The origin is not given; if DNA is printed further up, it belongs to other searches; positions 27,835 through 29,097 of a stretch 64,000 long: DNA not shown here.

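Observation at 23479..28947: Two divergent Mch (methenyl-H4MPT cyclohydrolase)-like paralogs flanking a dehydrogenase complex in a Firmicute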

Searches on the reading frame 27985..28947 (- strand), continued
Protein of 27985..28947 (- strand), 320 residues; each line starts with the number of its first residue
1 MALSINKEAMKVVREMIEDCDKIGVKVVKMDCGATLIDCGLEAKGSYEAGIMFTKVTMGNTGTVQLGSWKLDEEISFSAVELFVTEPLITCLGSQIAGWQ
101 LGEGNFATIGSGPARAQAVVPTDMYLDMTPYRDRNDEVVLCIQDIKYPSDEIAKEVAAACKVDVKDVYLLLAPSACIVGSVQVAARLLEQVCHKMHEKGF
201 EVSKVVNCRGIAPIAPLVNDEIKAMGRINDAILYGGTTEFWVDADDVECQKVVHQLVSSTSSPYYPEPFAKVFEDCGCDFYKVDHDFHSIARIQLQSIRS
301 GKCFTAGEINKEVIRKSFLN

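Call 69: list_cluster_members(proteins=[P0062, P0075, P0057, P0012, P0006, P0014, P0099, P0110, P0116, P0084])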
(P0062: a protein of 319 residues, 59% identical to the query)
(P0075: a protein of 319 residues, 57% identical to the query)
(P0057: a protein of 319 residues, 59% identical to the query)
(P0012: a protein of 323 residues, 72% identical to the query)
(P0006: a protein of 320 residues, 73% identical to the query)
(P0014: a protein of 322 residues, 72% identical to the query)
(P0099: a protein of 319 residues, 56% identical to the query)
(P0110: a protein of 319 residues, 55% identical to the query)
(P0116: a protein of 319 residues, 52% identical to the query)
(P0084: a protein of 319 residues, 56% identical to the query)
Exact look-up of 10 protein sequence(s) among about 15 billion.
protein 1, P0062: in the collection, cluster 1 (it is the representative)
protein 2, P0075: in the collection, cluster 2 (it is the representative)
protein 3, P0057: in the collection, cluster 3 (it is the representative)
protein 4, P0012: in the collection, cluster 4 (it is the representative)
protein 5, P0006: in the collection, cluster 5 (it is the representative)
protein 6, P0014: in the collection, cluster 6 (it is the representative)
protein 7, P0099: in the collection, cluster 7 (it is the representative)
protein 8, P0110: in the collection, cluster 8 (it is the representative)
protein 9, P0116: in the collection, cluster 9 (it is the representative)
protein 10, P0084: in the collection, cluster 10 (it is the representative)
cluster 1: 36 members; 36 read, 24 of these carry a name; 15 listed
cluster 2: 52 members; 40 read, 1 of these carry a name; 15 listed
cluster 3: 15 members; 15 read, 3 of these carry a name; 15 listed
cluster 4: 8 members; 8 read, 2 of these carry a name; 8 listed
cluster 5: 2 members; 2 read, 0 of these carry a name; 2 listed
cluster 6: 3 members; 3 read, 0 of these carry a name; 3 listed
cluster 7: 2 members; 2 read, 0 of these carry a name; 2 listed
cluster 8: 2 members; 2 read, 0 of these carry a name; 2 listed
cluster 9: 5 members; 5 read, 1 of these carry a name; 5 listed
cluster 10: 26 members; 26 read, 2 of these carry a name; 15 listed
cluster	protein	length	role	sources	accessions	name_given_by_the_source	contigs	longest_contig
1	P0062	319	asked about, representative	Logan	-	-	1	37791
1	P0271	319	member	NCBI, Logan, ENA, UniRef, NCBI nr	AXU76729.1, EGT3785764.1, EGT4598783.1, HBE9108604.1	methenyltetrahydromethanopterin cyclohydrolase [Clostridioides difficile] | methenyltetrahydromethanopterin cyclohydrolase n=1 Tax=Clostridioides difficile ...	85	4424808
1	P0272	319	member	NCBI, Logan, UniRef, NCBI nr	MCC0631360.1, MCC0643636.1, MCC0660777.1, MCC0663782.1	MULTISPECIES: methenyltetrahydromethanopterin cyclohydrolase [unclassified Clostridioides] | methenyltetrahydromethanopterin cyclohydrolase n=1 Tax=unclassified Clostridioides ... | methenyltetrahydromethanopterin cyclohydrolase [Clostridioides sp. ZZV15-6388]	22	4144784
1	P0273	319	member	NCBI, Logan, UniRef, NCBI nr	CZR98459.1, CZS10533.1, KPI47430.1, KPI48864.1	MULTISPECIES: methenyltetrahydromethanopterin cyclohydrolase [unclassified Clostridioides] | methenyltetrahydromethanopterin cyclohydrolase n=1 Tax=unclassified Clostridioides ... | methenyltetrahydromethanopterin cyclohydrolase [Clostridioides difficile]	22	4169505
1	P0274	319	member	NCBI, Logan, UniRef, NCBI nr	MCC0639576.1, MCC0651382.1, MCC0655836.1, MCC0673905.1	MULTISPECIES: methenyltetrahydromethanopterin cyclohydrolase [unclassified Clostridioides] | methenyltetrahydromethanopterin cyclohydrolase n=1 Tax=unclassified Clostridioides ... | methenyltetrahydromethanopterin cyclohydrolase [Clostridioides sp. ES-S-0049-03]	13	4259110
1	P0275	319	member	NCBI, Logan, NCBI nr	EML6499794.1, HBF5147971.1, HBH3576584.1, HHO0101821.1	methenyltetrahydromethanopterin cyclohydrolase [Clostridioides difficile]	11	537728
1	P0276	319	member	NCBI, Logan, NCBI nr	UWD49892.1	methenyltetrahydromethanopterin cyclohydrolase [Clostridioides difficile]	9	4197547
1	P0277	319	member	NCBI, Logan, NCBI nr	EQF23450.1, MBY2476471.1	methenyltetrahydromethanopterin cyclohydrolase [Clostridioides difficile CD160]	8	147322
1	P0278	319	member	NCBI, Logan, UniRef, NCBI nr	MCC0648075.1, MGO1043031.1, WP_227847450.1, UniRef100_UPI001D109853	methenyltetrahydromethanopterin cyclohydrolase [Clostridioides sp. ZZV15-6598] | methenyltetrahydromethanopterin cyclohydrolase n=1 Tax=Clostridioides sp. ZZV15-6598 ...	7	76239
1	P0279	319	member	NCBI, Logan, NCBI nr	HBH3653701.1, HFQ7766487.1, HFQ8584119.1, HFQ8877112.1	TPA: methenyltetrahydromethanopterin cyclohydrolase [Clostridioides difficile] | methenyltetrahydromethanopterin cyclohydrolase [Clostridioides difficile]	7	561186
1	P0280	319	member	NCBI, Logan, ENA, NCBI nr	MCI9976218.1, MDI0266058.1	methenyltetrahydromethanopterin cyclohydrolase [Clostridioides difficile]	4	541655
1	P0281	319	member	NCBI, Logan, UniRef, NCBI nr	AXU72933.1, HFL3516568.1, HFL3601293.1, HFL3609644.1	TPA: methenyltetrahydromethanopterin cyclohydrolase [Clostridioides difficile] | methenyltetrahydromethanopterin cyclohydrolase n=1 Tax=Clostridioides difficile ... | methenyltetrahydromethanopterin cyclohydrolase [Clostridioides difficile]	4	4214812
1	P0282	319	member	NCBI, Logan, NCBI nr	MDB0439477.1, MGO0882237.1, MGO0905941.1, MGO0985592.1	methenyltetrahydromethanopterin cyclohydrolase [Clostridioides difficile]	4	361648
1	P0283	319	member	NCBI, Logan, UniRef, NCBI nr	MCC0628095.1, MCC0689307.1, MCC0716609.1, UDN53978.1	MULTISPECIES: methenyltetrahydromethanopterin cyclohydrolase [unclassified Clostridioides] | methenyltetrahydromethanopterin cyclohydrolase n=1 Tax=unclassified Clostridioides ... | methenyltetrahydromethanopterin cyclohydrolase [Clostridioides sp. ES-S-0171-01]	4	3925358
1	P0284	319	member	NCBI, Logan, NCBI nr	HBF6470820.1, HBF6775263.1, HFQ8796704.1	TPA: methenyltetrahydromethanopterin cyclohydrolase [Clostridioides difficile] | methenyltetrahydromethanopterin cyclohydrolase [Clostridioides difficile]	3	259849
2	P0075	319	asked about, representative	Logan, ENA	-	-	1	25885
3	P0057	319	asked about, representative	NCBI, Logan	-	-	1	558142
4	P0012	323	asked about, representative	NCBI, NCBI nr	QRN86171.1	methenyltetrahydromethanopterin cyclohydrolase [Clostridia bacterium]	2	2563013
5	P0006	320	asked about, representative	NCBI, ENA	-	-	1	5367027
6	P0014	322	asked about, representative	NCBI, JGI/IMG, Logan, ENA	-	-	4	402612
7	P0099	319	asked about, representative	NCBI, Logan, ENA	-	-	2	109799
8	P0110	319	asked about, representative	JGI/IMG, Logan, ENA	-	-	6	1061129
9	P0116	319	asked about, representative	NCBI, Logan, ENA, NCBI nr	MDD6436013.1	MAG: methenyltetrahydromethanopterin cyclohydrolase [Clostridiales bacterium] | methenyltetrahydromethanopterin cyclohydrolase [Clostridiales bacterium]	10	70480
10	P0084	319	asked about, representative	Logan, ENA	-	-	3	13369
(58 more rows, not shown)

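Call 70: find_encoding_contigs(protein=P0271, flank=10000, max_places=2)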
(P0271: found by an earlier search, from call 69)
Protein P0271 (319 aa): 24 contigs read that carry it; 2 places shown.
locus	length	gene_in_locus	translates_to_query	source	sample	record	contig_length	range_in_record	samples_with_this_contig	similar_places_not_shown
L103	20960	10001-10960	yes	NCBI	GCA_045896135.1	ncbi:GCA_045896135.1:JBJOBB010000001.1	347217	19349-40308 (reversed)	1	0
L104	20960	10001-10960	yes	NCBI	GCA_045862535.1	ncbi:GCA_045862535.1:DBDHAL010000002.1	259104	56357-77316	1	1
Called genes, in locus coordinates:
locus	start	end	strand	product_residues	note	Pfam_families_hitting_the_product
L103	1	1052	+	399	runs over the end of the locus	PF01244:Peptidase_M19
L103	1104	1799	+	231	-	PF16481:DUF5058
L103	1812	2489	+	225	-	-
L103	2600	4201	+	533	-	PF07969:Amidohydro_3, PF01979:Amidohydro_1 (weak), PF07969:Amidohydro_3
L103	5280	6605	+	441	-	PF00860:Xan_ur_permease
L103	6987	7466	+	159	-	PF00111:Fer2 (weak), PF01799:Fer2_2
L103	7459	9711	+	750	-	PF01315:Ald_Xan_dh_C, PF02738:MoCoBD_1, PF20256:MoCoBD_2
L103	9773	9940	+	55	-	-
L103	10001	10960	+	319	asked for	PF02289:MCH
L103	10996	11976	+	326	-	PF00676:E1_dh, PF13292:DXP_synthase_N (faint), PF00456:Transketolase_N (weak)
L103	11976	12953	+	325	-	PF02779:Transket_pyr, PF02780:Transketolase_C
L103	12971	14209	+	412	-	PF00364:Biotin_lipoyl, PF25997:BSH_YhbJ (faint), PF02817:E3_binding, PF00198:2-oxoacid_dh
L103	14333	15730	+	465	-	PF01979:Amidohydro_1, PF07969:Amidohydro_3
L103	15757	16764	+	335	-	PF01872:RibD_C (weak)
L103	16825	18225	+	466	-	PF00890:FAD_binding_2 (weak), PF01266:DAO (faint), PF03486:HI0933_like (faint), PF07992:Pyr_redox_2, PF12831:FAD_oxidored, PF13738:Pyr_redox_3, PF00070:Pyr_redox, PF02852:Pyr_redox_dim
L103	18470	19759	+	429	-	PF01595:CNNM, PF00571:CBS, PF03471:CorC_HlyC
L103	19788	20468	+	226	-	PF00702:Hydrolase, PF13419:HAD_2, PF13242:Hydrolase_like (weak)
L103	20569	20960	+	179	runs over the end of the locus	PF06541:ABC_trans_CmpB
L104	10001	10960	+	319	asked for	PF02289:MCH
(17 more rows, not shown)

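Call 84: predict_structure(alignment_id=A1)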
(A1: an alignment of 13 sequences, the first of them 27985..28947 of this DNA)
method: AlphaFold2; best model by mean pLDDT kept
length: 320 residues; sequences in the alignment: 13
mean_pLDDT: 92.8   pTM: 0.91
mean pLDDT of the five models: 92.8, 92.5, 91.8, 91.6, 90.1
residues with pLDDT >= 90: 266; 70-90: 52; 50-70: 1; < 50: 1
segments of 3 or more residues with pLDDT < 50: none
pLDDT, mean of each block of 10 residues (from residue 1): 86 98 97 98 95 96 95 95 94 88 84 90 80 93 93 95 98 95 93 92 96 94 94 96 97 94 90 90 80 97 96 92
secondary structure, 60 per line:
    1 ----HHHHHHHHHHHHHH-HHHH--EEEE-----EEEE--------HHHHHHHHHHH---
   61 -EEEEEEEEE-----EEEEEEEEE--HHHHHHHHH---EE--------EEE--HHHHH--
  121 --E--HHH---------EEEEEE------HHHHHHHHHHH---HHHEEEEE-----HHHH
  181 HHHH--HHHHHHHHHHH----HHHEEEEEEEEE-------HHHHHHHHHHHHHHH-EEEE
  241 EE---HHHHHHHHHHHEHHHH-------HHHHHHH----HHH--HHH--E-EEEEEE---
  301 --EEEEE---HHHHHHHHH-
elements in order: H5-18 H20-23 E26-29 E35-38 H47-57 E62-70 E76-84 H87-95 E109-111 H114-118 E138-143 H150-160 E167-171 H177-184 H187-197 E205-213 H221-235 E237-242 H246-256 H258-261 H269-275 E292-297 E303-307 H311-319

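Call 88: fold_search(model_id=the predicted structure, library=pdb)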
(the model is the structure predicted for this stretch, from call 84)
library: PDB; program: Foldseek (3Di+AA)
matches with E <= 10: 371; with E <= 0.001: 6
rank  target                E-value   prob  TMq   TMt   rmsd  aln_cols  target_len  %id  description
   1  1qlm                  2.1e-41  1.00  0.92  0.93   2.3       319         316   41  The crystal structure of methenyltetrahydromethanopterin cyclohydrolase from the hyperthermophilic archaeon Methanopyrus (released 1999-09-20)
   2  4gvq_A                4.2e-40  1.00  0.92  0.94   2.1       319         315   34  X-ray structure of the Archaeoglobus fulgidus methenyl-tetrahydromethanopterin cyclohydrolase in complex with tetrahyd (released 2012-10-31)
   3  4fio_B                7.4e-39  1.00  0.91  0.91   2.5       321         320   40  Crystal Structure of Methenyltetrahydromethanopterin Cyclohydrolase from Methanobrevibacter ruminantium (released 2013-07-24)
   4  4fio_A                1.3e-38  1.00  0.91  0.91   2.5       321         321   40  Crystal Structure of Methenyltetrahydromethanopterin Cyclohydrolase from Methanobrevibacter ruminantium (released 2013-07-24)
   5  4fio_C                1.5e-38  1.00  0.92  0.92   2.5       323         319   40  Crystal Structure of Methenyltetrahydromethanopterin Cyclohydrolase from Methanobrevibacter ruminantium (released 2013-07-24)
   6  4gvr_A                4.5e-38  1.00  0.90  0.91   2.8       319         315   34  X-ray structure of the Archaeoglobus fulgidus methenyl-tetrahydromethanopterin cyclohydrolase (released 2012-10-31)
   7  6sw5_D                1.8e-02  0.08  0.13  0.12  19.0       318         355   10  Crystal structure of the human S-adenosylmethionine synthetase 1 (ligand-free form) (released 2020-06-17)
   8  8jzg_D                4.8e-02  0.06  0.13  0.12  19.6       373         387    8  C. glutamicum S-adenosylmethionine synthase co-crystallized with Adenosine, triphosphate, and SAM (released 2023-10-25)
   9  8jzg_C                6.4e-02  0.05  0.12  0.11  19.4       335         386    8  C. glutamicum S-adenosylmethionine synthase co-crystallized with Adenosine, triphosphate, and SAM (released 2023-10-25)
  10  8jzh_A                6.8e-02  0.04  0.12  0.11  18.8       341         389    8  C. glutamicum S-adenosylmethionine synthase (released 2023-10-25)
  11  8jzg_A                8.1e-02  0.04  0.12  0.11  19.7       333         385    9  C. glutamicum S-adenosylmethionine synthase co-crystallized with Adenosine, triphosphate, and SAM (released 2023-10-25)
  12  7loo_A                8.6e-02  0.04  0.12  0.11  18.5       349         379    8  S-adenosyl methionine transferase cocrystallized with ATP (released 2021-09-15)
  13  3so4_C                9.1e-02  0.05  0.13  0.11  18.5       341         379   10  Methionine-adenosyltransferase from Entamoeba histolytica (released 2011-07-20)
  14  8jzi_B                1.0e-01  0.04  0.12  0.10  18.6       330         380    7  Mutant S-adenosylmethionine synthase from C. glutamicum (released 2023-10-25)
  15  8jzg_B                1.0e-01  0.04  0.12  0.10  19.1       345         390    8  C. glutamicum S-adenosylmethionine synthase co-crystallized with Adenosine, triphosphate, and SAM (released 2023-10-25)
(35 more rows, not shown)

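Call 94: search_solved_structures(query=L103:7459-9711:+, max_evalue=1e-30)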
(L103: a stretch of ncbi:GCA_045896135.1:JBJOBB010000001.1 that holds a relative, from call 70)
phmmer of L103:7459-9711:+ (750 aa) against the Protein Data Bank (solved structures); distinct sequences matched with E-value up to 1e-30: 40.
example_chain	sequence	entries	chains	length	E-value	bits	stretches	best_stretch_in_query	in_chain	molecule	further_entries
1rm6_A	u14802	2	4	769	3.9e-101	342.9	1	7-743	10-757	4-hydroxybenzoyl-CoA reductase alpha subunit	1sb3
8uem_A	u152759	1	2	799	1.9e-80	274.5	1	23-730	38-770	Carbon monoxide dehydrogenase (Large chain), CoxL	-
7dqx_A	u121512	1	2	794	2.2e-68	234.6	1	8-731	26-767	6-hydroxypseudooxynicotine dehydrogenase complex subunit gamma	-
1n5w_B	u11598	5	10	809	5.6e-67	230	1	19-729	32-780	Carbon monoxide dehydrogenase large chain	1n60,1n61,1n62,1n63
1zxi_B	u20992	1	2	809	7.7e-67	229.5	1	19-729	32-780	Carbon monoxide dehydrogenase large chain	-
1ffu_B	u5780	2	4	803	7.4e-66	226.3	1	22-729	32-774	CUTL, MOLYBDOPROTEIN OF CARBON MONOXIDE DEHYDROGENASE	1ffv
3hrd_A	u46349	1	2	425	1.4e-65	225.4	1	3-390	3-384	Nicotinate dehydrogenase large molybdopterin subunit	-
4zoh_A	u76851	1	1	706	8.9e-63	216.1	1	100-741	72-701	Putative oxidoreductase molybdopterin-binding subunit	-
1sij_A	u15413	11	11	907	6.6e-62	213.2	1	5-746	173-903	Aldehyde oxidoreductase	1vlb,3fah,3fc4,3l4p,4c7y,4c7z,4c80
1t3q_B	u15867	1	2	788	3.5e-60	207.5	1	8-730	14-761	quinoline 2-oxidoreductase large subunit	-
5g5h_C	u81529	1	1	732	4.5e-60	207.2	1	3-746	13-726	Aldehyde oxidoreductase molybdenum-binding subunit PaoC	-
5g5g_C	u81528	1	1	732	5e-59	203.7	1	3-746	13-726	PUTATIVE XANTHINE DEHYDROGENASE YAGS FAD-BINDING SUBUNIT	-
5y6q_C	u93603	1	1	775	1.5e-57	198.8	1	16-515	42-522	Aldehyde oxidase large subunit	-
1fiq_C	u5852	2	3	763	8e-57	196.4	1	8-719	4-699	XANTHINE OXIDASE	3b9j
3sr6_C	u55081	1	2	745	8e-57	196.4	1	8-719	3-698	Xanthine dehydrogenase/oxidase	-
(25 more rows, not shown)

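Call 95: search_dna_similar(query=window:27985-28947:-, collection=plasmids, mode=protein, max_rows=15)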
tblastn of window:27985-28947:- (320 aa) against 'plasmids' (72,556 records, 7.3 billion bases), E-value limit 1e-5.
Records with a match: 36; places in all: 39; records where one place covers at least 80% of the query: 36.
Best place of each record, by identity: <60% 36.
By first word of the organism name: Azospirillum 10; Paraburkholderia 9; Rhizobium 6; Phyllobacterium 4; Aquabacterium 1; Natronorubrum 1; Azoarcus 1; Candidatus 1; Caballeronia 1; Cupriavidus 1; and 1 more.
By predicted mobility (MOB-suite, as given by PLSDB): non-mobilizable 30; mobilizable 6.
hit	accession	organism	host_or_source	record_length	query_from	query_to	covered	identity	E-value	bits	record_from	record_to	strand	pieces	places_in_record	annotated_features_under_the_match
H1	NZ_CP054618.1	Azospirillum oryzae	cell culture,soil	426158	1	318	99%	35.9%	2e-51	189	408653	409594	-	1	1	mch: methenyltetrahydromethanopterin cyclohydrolase | ATP-grasp domain-containing protein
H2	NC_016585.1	Azospirillum lipoferum 4B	-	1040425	1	318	99%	35.6%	4e-51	188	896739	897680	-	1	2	none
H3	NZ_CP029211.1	Aquabacterium olei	cell culture,soil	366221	3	320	99%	35.4%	3e-52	192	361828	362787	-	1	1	mch: methenyltetrahydromethanopterin cyclohydrolase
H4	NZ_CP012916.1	Azospirillum brasilense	Digitaria eriantha,microbe,root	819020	4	320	99%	35.3%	7e-50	184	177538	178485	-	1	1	mch: methenyltetrahydromethanopterin cyclohydrolase | RimK family alpha-L-glutamate ligase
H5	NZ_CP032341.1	Azospirillum brasilense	soil sample,Agricultural field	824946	4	320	99%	35.3%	7e-50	184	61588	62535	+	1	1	mch: methenyltetrahydromethanopterin cyclohydrolase | RimK family alpha-L-glutamate ligase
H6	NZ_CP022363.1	Azospirillum sp. TSH58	single cell,paddy soils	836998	4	320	99%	34.0%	3e-49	182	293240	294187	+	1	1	mch: methenyltetrahydromethanopterin cyclohydrolase | RimK family alpha-L-glutamate ligase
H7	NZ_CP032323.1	Azospirillum argentinense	soil sample,Agricultural field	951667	4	320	99%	33.1%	2e-45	172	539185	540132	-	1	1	mch: methenyltetrahydromethanopterin cyclohydrolase | RimK family alpha-L-glutamate ligase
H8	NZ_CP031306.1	Natronorubrum bangense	Cell culture,The Bange salt-alkaline ...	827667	4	318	98%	33.3%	6e-40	156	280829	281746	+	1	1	mch: methenyltetrahydromethanopterin cyclohydrolase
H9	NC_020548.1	Azoarcus sp. KH32C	-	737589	4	320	99%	33.0%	4e-46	174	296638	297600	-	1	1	mch: methenyltetrahydromethanopterin cyclohydrolase | ATP-grasp domain-containing protein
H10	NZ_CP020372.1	Candidatus Thiodictyon syntrophicum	meromictic lake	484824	3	318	99%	32.7%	3e-50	186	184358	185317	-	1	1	mch: methenyltetrahydromethanopterin cyclohydrolase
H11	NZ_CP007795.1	Azospirillum argentinense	Triticum aestivum L.,Root,wheat ...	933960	4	320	99%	32.5%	3e-45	171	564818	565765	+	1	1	mch: methenyltetrahydromethanopterin cyclohydrolase | RimK family alpha-L-glutamate ligase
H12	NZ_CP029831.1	Azospirillum ramasamyi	single cell,Cow dung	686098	32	318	90%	35.7%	2e-45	172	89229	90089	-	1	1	mch: methenyltetrahydromethanopterin cyclohydrolase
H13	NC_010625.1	Paraburkholderia phymatum STM815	-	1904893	3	320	99%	32.2%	2e-39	154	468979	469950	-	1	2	record has no annotation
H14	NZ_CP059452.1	Azospirillum brasilense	Prokaryotes,soil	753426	4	320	99%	32.2%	1e-45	172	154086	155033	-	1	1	mch: methenyltetrahydromethanopterin cyclohydrolase | RimK family alpha-L-glutamate ligase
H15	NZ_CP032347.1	Azospirillum brasilense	soil sample,Agricultural field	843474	4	318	98%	32.4%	7e-46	173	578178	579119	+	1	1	mch: methenyltetrahydromethanopterin cyclohydrolase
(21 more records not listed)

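Call 96: get_annotated_region(hit=H4, flank=8000)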
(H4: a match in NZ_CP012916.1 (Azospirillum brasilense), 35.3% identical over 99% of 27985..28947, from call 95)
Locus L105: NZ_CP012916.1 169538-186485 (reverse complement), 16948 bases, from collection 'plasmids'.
description: Azospirillum brasilense strain Sp 7 plasmid ABSP7_p2, complete sequence
organism: Azospirillum brasilense (NCBI taxid 192)
taxonomy: Bacteria; Pseudomonadota; Alphaproteobacteria; Rhodospirillales; Azospirillaceae; Azospirillum; Azospirillum brasilense
host: -; source: Digitaria eriantha,microbe,root; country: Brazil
typing (MOB-suite, as given by PLSDB): non-mobilizable
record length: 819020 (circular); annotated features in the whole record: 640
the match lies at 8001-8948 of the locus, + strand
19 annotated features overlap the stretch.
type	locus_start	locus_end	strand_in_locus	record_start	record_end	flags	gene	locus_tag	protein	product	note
CDS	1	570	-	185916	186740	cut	-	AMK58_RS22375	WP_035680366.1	formylmethanofuran dehydrogenase subunit C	GO:0015948 - methanogenesis [Evidence IEA]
CDS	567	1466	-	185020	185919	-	fhcD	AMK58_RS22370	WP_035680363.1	formylmethanofuran--tetrahydromethanopterin N-formyltransferase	-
CDS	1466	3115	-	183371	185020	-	-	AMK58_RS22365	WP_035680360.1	formylmethanofuran dehydrogenase subunit A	-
CDS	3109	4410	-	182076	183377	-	-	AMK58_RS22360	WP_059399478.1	hypothetical protein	-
CDS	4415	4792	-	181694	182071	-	-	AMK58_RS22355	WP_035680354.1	4a-hydroxytetrahydrobiopterin dehydratase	GO:0006729 - tetrahydrobiopterin biosynthetic process [Evidence IEA]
CDS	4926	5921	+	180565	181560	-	-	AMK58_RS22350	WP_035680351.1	beta-ribofuranosylaminobenzene 5'-phosphate synthase family protein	-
CDS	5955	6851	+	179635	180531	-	-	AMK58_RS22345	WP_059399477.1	NAD(P)-dependent methylenetetrahydromethanopterin dehydrogenase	-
CDS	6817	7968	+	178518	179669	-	-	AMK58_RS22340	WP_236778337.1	ATP-grasp domain-containing protein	-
CDS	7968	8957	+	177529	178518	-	mch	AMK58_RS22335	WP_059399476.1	methenyltetrahydromethanopterin cyclohydrolase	GO:0006730 - one-carbon metabolic process [Evidence IEA]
CDS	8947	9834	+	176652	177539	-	-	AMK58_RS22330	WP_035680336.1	RimK family alpha-L-glutamate ligase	-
CDS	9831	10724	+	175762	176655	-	-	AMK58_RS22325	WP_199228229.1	triphosphoribosyl-dephospho-CoA synthase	-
CDS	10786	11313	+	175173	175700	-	fae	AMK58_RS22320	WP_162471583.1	formaldehyde-activating enzyme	GO:0016051 - carbohydrate biosynthetic process [Evidence IEA]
CDS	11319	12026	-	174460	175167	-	-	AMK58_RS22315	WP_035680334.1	HisA/HisF-related TIM barrel protein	-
CDS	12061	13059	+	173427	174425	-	-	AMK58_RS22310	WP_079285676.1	ATP-grasp domain-containing protein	-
CDS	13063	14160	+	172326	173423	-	-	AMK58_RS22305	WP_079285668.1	hydantoinase/oxoprolinase family protein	-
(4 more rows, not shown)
